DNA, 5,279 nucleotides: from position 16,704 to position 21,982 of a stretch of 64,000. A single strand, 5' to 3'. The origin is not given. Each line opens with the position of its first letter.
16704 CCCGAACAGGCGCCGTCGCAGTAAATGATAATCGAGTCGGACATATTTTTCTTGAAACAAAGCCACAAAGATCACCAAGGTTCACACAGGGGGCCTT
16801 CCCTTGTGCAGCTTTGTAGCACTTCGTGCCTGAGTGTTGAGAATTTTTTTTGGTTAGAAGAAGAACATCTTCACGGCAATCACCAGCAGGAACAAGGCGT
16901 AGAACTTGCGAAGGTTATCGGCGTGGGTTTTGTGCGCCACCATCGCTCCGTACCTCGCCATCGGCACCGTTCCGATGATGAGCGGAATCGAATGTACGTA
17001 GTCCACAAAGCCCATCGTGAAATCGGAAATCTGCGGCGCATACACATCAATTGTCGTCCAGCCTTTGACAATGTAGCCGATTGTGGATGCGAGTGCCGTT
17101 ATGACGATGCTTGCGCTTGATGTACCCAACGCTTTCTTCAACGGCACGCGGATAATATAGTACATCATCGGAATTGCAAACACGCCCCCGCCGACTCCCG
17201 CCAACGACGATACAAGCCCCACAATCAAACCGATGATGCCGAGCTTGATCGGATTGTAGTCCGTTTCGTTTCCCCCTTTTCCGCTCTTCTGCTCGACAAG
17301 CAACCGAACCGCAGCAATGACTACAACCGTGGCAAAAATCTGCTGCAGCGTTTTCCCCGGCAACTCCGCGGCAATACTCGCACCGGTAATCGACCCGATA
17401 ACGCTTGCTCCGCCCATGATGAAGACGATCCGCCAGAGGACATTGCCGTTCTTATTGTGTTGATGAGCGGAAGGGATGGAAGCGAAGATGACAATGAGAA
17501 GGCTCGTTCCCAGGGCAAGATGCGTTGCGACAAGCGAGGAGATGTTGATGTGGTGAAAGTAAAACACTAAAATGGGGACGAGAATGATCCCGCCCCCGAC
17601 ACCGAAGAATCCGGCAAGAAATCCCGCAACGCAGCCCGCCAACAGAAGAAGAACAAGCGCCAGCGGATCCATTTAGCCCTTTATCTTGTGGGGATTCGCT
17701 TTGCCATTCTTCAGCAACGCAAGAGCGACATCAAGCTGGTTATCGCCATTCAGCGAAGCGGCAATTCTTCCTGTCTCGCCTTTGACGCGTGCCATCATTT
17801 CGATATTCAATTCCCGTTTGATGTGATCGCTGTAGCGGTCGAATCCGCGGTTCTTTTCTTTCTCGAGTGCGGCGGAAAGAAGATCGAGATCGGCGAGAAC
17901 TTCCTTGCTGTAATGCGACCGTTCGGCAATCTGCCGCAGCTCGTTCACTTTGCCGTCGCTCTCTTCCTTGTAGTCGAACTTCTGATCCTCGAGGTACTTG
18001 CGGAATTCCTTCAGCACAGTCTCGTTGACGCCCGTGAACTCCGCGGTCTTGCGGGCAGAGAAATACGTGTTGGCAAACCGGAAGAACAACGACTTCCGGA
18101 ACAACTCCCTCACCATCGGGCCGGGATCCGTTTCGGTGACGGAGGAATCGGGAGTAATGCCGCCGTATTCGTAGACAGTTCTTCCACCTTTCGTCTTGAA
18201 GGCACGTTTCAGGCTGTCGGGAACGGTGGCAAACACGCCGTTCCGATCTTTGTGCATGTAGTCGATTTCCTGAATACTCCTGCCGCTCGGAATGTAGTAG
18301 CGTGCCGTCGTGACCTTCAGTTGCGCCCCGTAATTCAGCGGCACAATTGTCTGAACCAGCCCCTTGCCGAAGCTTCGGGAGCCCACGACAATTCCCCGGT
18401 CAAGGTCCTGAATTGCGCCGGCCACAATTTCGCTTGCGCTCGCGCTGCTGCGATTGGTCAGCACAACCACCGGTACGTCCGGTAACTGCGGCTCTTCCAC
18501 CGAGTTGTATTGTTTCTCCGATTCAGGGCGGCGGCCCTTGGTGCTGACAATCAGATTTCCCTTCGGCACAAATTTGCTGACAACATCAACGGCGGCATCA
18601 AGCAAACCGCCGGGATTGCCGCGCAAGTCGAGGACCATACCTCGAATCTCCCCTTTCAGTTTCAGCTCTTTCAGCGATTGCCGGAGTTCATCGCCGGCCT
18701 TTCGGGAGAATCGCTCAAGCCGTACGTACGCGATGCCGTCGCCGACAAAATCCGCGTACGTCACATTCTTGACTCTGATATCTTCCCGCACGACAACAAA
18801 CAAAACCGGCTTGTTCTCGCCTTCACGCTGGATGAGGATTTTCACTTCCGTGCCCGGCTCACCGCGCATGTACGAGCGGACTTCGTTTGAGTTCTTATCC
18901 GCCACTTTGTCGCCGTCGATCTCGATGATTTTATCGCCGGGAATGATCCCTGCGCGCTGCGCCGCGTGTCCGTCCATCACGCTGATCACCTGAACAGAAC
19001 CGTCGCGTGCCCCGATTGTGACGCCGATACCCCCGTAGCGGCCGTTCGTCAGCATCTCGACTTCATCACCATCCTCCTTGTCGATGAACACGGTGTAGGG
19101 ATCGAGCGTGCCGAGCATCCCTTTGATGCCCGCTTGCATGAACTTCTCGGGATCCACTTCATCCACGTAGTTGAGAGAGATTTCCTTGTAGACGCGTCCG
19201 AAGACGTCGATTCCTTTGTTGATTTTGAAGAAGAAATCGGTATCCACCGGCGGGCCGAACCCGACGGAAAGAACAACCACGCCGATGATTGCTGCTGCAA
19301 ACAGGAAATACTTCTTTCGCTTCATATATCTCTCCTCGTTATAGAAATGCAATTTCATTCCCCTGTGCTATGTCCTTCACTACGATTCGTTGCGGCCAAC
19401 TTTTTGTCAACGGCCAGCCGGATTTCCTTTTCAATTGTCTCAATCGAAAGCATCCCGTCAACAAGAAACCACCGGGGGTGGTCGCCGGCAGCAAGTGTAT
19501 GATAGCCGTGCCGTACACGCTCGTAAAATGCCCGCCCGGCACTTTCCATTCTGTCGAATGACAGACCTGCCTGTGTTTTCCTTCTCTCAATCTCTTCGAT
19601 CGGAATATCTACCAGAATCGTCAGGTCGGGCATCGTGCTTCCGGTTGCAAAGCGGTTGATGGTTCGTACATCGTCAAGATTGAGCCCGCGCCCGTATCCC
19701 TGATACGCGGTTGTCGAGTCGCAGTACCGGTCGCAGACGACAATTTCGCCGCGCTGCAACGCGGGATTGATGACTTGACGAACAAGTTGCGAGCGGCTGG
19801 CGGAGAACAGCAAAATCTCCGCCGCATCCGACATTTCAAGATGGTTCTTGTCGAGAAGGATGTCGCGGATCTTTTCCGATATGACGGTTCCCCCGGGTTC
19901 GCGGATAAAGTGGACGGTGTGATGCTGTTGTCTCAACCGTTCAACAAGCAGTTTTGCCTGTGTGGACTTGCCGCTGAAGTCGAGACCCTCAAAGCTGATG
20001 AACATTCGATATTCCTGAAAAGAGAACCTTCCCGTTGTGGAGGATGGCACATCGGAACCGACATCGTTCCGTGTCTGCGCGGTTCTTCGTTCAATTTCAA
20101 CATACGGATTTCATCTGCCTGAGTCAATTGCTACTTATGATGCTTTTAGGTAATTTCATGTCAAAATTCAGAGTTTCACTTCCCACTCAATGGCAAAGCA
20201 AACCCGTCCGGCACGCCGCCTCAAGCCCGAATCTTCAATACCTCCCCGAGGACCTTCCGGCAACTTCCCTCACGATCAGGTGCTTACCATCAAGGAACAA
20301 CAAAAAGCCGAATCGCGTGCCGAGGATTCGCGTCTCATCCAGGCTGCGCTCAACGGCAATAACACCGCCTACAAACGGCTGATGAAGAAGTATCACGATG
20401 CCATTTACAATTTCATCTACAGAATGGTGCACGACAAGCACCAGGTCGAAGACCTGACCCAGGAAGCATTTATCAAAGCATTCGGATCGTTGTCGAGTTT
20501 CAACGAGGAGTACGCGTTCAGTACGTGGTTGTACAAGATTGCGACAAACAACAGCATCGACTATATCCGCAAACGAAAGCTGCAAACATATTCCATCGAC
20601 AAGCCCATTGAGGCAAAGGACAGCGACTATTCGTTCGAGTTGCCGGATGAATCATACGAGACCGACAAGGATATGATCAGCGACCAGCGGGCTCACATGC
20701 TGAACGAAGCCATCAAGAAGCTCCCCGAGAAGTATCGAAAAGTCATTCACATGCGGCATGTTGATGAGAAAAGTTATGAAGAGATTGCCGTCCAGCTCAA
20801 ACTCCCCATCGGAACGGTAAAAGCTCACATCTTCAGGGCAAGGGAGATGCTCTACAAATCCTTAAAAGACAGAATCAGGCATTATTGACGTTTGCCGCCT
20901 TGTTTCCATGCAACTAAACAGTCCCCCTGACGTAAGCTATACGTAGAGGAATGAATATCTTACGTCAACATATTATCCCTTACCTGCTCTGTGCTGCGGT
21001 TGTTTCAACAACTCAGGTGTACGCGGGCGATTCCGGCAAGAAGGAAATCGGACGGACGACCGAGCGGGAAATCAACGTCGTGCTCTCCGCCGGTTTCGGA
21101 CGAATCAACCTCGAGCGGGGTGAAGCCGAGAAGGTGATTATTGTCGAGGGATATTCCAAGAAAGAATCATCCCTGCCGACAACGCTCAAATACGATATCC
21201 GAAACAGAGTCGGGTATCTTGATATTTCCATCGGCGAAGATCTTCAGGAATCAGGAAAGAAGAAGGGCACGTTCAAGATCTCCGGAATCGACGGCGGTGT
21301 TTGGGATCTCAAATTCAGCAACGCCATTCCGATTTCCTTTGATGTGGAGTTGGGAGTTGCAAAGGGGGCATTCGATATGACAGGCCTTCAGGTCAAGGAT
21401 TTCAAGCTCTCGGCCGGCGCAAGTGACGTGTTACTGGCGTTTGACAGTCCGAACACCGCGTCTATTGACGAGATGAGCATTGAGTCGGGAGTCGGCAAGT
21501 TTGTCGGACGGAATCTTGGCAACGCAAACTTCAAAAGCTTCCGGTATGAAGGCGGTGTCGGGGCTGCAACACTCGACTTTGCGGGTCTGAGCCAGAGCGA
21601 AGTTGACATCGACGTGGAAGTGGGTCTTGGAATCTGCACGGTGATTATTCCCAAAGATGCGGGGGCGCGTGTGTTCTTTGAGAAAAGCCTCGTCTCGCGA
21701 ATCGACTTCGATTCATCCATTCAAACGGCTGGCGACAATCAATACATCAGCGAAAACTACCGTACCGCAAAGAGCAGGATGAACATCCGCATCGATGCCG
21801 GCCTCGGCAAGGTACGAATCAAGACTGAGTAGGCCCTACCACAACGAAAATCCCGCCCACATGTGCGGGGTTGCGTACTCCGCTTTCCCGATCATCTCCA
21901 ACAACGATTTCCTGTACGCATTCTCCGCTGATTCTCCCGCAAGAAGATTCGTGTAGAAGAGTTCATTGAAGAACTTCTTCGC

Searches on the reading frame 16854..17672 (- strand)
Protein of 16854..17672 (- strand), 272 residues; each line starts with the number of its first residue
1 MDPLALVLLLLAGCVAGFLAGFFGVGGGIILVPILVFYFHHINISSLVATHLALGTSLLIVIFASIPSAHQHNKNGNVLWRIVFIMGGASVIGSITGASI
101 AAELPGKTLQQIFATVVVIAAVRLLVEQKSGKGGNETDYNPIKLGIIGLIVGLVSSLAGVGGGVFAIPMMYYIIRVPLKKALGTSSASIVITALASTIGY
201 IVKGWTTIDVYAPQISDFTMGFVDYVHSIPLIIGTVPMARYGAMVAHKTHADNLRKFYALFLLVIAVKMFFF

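Call 17: search_protein_families(library=pfam, proteins=[window:16854-17672:-], max_evalue=0.001)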
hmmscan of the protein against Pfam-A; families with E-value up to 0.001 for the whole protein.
window:16854-17672:- (272 aa): 1 family
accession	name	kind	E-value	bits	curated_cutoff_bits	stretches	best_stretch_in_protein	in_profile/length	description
PF01925.25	TauE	-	4.3e-54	184.1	32.6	1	9-269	1-237/237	Sulfite exporter TauE/SafE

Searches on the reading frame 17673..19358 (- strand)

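Call 17: search_protein_families(library=pfam, proteins=[window:17673-19358:-], max_evalue=0.001)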
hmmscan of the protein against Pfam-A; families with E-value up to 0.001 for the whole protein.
window:17673-19358:- (561 aa): 5 families
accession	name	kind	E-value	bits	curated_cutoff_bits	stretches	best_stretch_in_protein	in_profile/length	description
PF03572.23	Peptidase_S41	-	2.2e-50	170.9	24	1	209-364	2-156/165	Peptidase family S41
PF13180.12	PDZ_2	-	6.8e-12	45.9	27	1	109-183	1-74/80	PDZ domain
PF17820.7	PDZ_6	-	5.6e-10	39.2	27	1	124-178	2-54/54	PDZ domain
PF00595.29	PDZ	-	4e-09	37.2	23.2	1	107-177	8-81/81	PDZ domain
PF22694.1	CtpB_N-like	-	2.4e-08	34.8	27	1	53-95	41-84/85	Activating protease CtpB N-terminal domain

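Call 74: search_protein_families(library=ncbifam, proteins=[window:17673-19358:-], max_evalue=0.001)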
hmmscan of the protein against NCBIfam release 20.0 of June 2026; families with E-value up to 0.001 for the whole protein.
window:17673-19358:- (561 aa): 18 families
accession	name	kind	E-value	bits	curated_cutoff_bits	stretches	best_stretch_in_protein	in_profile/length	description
TIGR03900.1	prc_long_Delta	hypoth_equivalog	6.3e-91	305.8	660.95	1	69-365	100-396/973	MXAN_5808 family serine peptidase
TIGR00225.1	prc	subfamily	3.9e-86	289.1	218.6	1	64-364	4-305/335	C-terminal processing peptidase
NF052377.1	lmo1851_S41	exception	9.4e-77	258.7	725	1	18-364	16-358/468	lmo1851 family serine protease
NF045590.1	Cterm_S41_CtpC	exception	6.7e-70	236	665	1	76-364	82-369/418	carboxyl-terminal processing protease CtpC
NF045589.1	Cterm_S41_CtpB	exception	2.2e-65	221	633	1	78-363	85-370/416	carboxyl-terminal processing protease CtpB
NF045588.1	Cterm_S41_CtpA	exception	1.1e-64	218.8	625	1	77-365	78-368/401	carboxyl-terminal processing protease CtpA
NF045591.1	Cterm_S41_CtpZ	exception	2.5e-55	187.9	525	1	77-364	78-365/403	carboxyl-terminal processing protease CtpZ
NF051464.1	tail_spec_CT441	exception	1.2e-51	176.2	700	1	71-364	209-516/645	tail-specific protease Tsp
NF008388.1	PRK11186.1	exception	3.4e-32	111.7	825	1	66-342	203-487/663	carboxy terminal-processing peptidase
NF058627.1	S41_Gfo1087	equivalog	8.8e-11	41.4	455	1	124-333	137-367/489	GFO_1087 family putative carboxy terminal peptidase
TIGR02037.1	degP_htrA_DO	subfamily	2.7e-06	26.6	416.2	1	122-193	261-331/434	Do family serine endopeptidase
TIGR00054.1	TIGR00054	equivalog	2.4e-05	23.4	147.55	1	124-190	206-270/421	RIP metalloprotease RseP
NF047968.1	SerProtHtrA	equivalog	4.3e-05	23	470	1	112-184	282-352/357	serine protease HtrA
NF007526.1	PRK10139.1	equivalog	0.00028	19.7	756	1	124-186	295-356/456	serine endoprotease DegQ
NF008046.0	PRK10779.1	equivalog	0.00031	20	477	1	123-188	225-288/450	sigma E protease regulator RseP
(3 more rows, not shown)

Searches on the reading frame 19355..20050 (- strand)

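Call 17: search_protein_families(library=pfam, proteins=[window:19355-20050:-], max_evalue=0.001)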
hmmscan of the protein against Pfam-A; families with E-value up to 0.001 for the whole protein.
window:19355-20050:- (231 aa): 2 families
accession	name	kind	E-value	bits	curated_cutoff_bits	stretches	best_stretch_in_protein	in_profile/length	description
PF02223.23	Thymidylate_kin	-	8.6e-49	166.2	27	1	20-210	1-185/185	Thymidylate kinase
PF13521.12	AAA_28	-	0.00012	22.8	27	1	26-190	10-160/164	AAA domain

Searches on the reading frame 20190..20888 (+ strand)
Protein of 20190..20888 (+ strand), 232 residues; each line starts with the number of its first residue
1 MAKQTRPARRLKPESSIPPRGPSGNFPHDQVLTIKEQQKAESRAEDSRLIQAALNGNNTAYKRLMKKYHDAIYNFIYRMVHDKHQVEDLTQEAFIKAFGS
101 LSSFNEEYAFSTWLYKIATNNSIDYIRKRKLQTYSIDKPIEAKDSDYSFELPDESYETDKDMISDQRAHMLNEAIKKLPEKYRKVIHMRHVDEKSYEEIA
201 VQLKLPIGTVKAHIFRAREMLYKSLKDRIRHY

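Call 17: search_protein_families(library=pfam, proteins=[window:20190-20888:+], max_evalue=0.001)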
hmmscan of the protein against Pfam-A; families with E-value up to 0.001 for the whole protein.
window:20190-20888:+ (232 aa): 5 families
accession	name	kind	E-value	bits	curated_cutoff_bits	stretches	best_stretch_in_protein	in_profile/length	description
PF04542.20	Sigma70_r2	-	1.4e-19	70.1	24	1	64-130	1-69/71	Sigma-70 region 2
PF08281.18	Sigma70_r4_2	-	5.8e-17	61.5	25.7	1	170-221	3-54/54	Sigma-70, region 4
PF04545.22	Sigma70_r4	-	1.1e-10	41.2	24.1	1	174-222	1-49/50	Sigma-70, region 4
PF07638.17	Sigma70_ECF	-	7.9e-05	23.1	21.1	1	47-226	5-184/185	ECF sigma factor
PF12645.13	HTH_16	-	0.00059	20.3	22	0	49-102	3-62/65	Helix-turn-helix domain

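Call 44: search_protein_families(library=padloc, proteins=[window:20190-20888:+], max_evalue=0.01)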
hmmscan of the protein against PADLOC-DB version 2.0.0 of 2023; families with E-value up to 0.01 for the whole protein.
window:20190-20888:+ (232 aa): 0 families

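Call 74: search_protein_families(library=ncbifam, proteins=[window:20190-20888:+], max_evalue=0.001)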
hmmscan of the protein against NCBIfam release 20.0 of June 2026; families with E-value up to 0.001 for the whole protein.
window:20190-20888:+ (232 aa): 105 families (the best 25 are shown)
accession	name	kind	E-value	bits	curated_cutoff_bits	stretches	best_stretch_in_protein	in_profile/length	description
NF007223.0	PRK09641.1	equivalog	4.1e-49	167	209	1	47-227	6-186/187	RNA polymerase sigma factor SigW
TIGR02948.1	SigW_bacill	equivalog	7.3e-43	146.8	243.1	1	47-227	6-186/187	RNA polymerase sigma factor SigW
NF008888.0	PRK11922.1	equivalog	6.7e-41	140.4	204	1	35-230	6-201/231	RNA polymerase sigma factor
TIGR02939.1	RpoE_Sigma70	equivalog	1.2e-39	136.3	236.15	1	42-226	3-187/190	RNA polymerase sigma factor RpoE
TIGR02937.1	sigma70-ECF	superfamily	3.2e-35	121.2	42.9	1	60-224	2-164/165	sigma-70 family RNA polymerase sigma factor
NF009166.1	PRK12513.1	equivalog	9.5e-34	116.8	206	1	41-227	4-188/193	RNA polymerase sigma factor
NF007216.0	PRK09638.1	equivalog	1.4e-32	112.9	194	1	44-227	3-176/180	RNA polymerase sigma factor SigY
NF009171.0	PRK12518.1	equivalog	2.4e-32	112.3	208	1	39-227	7-186/191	RNA polymerase sigma factor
TIGR02985.1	Sig70_bacteroi1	subfamily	7.9e-32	110.7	126.4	1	60-225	2-162/162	RNA polymerase sigma-70 factor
TIGR02950.1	SigM_subfam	subfamily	3.4e-31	108.2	147.95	1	64-225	5-158/159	RNA polymerase sigma factor, SigM family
NF004113.0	PRK05602.1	equivalog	8.8e-31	107.2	208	1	31-228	17-204/211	RNA polymerase sigma factor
NF006930.0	PRK09415.1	subfamily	1.3e-29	103.4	198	1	57-227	14-177/179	RNA polymerase factor sigma C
NF009195.0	PRK12543.1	subfamily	3.9e-29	101.5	197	1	45-223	6-176/192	RNA polymerase sigma factor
NF058625.1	sigma_PG0214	equivalog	4.5e-28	98.1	130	1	58-227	3-163/170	GFO_1088 family ECF-type sigma factor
NF007229.0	PRK09647.1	equivalog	3.9e-27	95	265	1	37-229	20-206/220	RNA polymerase sigma factor SigE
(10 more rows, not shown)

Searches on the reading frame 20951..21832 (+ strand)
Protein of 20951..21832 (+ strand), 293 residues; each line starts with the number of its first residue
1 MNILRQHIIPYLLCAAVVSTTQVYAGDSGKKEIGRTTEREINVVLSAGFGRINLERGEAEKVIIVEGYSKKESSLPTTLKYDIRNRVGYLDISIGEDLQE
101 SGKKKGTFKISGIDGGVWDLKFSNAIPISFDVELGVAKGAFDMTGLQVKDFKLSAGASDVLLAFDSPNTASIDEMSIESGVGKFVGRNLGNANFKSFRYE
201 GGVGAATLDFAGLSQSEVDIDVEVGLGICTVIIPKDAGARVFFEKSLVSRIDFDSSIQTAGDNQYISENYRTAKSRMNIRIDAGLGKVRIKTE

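Call 17: search_protein_families(library=pfam, proteins=[window:20951-21832:+], max_evalue=0.001)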
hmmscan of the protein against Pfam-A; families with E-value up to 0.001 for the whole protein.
window:20951-21832:+ (293 aa): 1 family
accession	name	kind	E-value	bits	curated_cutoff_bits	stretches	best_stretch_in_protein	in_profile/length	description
PF09922.15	LiaF-like_C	-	2.9e-05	24.4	29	1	194-290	14-114/114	Cell wall-active antibiotics response LiaF, C-terminal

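Call 44: search_protein_families(library=padloc, proteins=[window:20951-21832:+], max_evalue=0.01)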
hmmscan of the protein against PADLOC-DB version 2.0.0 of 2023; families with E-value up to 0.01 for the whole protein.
window:20951-21832:+ (293 aa): 0 families

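Call 74: search_protein_families(library=ncbifam, proteins=[window:20951-21832:+], max_evalue=0.001)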
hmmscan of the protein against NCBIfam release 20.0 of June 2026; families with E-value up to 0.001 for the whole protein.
window:20951-21832:+ (293 aa): 1 family
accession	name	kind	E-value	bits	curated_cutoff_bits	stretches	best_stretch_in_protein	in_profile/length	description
NF040535.1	LiaF_C_term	equivalog_domain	0.0002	21.4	57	0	202-291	9-101/103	cell wall-active antibiotics response protein LiaF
